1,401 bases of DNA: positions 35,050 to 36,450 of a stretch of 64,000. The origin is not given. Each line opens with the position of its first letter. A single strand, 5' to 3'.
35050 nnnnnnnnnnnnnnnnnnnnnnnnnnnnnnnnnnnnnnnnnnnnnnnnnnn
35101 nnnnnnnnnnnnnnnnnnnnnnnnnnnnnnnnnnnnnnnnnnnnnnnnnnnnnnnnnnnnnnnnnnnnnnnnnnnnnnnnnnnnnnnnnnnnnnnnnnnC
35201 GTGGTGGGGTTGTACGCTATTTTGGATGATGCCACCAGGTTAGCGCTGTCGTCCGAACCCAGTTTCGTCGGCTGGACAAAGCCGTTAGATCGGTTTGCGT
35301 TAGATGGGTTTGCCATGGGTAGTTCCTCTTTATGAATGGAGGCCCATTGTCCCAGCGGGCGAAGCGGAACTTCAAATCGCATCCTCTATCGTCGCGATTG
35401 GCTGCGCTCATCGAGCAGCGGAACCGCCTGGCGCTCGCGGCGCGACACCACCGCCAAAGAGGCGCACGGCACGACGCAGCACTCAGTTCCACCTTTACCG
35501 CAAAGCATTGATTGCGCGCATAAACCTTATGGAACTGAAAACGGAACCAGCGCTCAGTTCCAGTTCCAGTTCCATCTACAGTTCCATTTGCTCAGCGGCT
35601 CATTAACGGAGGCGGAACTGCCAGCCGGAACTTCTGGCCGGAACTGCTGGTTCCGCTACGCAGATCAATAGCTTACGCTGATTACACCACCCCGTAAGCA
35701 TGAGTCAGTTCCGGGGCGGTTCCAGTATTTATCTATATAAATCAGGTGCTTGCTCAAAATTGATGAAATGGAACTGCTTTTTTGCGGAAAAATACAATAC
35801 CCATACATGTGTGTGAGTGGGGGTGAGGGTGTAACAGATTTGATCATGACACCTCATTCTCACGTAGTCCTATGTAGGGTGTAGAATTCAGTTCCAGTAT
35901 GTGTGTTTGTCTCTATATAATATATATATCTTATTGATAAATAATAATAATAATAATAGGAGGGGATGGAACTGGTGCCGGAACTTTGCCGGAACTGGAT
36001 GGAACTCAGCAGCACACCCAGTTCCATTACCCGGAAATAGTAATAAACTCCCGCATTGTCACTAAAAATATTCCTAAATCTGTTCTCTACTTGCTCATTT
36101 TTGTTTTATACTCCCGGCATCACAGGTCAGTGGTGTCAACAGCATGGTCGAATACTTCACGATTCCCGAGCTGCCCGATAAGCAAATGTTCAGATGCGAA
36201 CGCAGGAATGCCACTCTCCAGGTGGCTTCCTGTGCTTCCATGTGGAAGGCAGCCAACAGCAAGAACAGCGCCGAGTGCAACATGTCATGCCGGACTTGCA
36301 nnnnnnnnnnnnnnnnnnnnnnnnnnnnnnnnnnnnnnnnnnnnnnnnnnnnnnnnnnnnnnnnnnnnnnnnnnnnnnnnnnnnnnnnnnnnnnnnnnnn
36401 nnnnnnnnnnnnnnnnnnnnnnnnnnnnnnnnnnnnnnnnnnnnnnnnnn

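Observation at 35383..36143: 760-bp non-coding region with ~20 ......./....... iterons and an AT-rich core between divergent operons: candidate replication origin, partition site or pac site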

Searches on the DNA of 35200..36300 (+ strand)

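Call 6: search_dna_similar(query=window:35300-36200:+, collection=phages, mode=near)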
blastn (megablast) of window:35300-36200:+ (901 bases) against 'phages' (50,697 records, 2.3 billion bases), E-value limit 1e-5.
No match.

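Call 7: search_dna_similar(query=window:35300-36200:+, collection=ecoli_genomes, mode=near)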
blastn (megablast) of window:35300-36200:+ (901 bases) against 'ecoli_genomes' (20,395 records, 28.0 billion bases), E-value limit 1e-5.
No match.

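Call 8: search_dna_similar(query=window:35300-36200:+, collection=plasmids, mode=near)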
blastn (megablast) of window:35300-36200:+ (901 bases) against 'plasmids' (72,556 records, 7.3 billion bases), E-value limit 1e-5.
No match.

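Call 110: search_rna_families(source=window, start=35200, end=36300, threshold=evalue, max_evalue=1)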
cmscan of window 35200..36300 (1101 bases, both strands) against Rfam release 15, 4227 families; matches with E-value up to 1: 0.
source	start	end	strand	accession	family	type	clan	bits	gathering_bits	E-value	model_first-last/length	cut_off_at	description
